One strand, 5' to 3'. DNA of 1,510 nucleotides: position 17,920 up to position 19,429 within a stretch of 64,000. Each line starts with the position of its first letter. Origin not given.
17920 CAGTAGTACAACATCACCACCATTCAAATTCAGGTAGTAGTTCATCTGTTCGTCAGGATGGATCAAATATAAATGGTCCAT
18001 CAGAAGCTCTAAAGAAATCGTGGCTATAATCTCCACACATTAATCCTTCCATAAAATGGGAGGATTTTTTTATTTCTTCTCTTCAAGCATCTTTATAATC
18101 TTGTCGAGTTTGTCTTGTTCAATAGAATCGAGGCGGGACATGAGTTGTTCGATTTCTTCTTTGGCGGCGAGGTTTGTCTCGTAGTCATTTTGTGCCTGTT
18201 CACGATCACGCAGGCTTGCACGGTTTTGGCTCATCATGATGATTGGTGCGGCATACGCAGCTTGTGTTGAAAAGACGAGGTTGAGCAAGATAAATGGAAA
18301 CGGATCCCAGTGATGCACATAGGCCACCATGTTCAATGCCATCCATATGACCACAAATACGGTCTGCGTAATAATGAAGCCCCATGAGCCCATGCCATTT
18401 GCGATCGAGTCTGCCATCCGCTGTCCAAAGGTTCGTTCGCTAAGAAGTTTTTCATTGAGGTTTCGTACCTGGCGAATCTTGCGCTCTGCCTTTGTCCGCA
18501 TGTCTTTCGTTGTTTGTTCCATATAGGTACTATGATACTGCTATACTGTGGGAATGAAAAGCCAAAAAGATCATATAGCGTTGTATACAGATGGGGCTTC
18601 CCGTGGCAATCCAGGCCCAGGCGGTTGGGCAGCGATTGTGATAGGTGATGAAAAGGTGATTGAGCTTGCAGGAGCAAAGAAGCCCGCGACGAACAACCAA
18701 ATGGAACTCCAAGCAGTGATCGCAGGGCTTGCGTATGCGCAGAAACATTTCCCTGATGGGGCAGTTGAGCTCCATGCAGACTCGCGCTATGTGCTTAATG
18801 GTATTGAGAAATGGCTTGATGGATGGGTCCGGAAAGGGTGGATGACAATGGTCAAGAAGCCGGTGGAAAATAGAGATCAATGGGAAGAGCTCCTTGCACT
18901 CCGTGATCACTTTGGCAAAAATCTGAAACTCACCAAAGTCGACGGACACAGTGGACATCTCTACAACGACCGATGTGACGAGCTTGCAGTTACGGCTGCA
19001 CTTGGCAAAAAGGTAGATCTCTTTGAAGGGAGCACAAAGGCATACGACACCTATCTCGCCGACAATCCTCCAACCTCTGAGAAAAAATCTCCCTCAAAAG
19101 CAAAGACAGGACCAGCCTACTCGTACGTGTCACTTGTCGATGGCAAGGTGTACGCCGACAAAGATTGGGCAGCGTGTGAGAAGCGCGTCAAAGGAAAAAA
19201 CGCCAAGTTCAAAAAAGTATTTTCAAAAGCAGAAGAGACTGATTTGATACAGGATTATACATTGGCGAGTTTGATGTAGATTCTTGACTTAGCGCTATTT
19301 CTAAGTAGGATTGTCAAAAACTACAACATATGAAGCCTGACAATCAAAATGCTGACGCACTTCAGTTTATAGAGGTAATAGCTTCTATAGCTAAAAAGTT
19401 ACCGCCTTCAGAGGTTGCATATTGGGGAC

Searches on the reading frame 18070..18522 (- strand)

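Call 3: search_protein_families(library=pfam, proteins=[window:18070-18522:-], max_evalue=0.01)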
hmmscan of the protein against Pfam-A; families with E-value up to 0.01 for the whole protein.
window:18070-18522:- (150 aa): 2 families
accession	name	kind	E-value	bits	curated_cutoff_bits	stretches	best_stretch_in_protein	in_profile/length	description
PF06210.16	DUF1003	-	1.1e-38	132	27.4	1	44-140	1-98/103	Protein of unknown function (DUF1003)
PF01080.22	Presenilin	-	0.0027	17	34.3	1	19-90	42-111/408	Presenilin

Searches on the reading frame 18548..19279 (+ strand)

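Call 3: search_protein_families(library=pfam, proteins=[window:18548-19279:+], max_evalue=0.01)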
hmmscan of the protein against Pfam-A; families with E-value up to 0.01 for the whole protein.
window:18548-19279:+ (243 aa): 1 family
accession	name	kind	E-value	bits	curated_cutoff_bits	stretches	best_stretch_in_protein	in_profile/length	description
PF00075.30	RNase_H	-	9.8e-34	117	25.8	1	9-151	3-140/141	RNase H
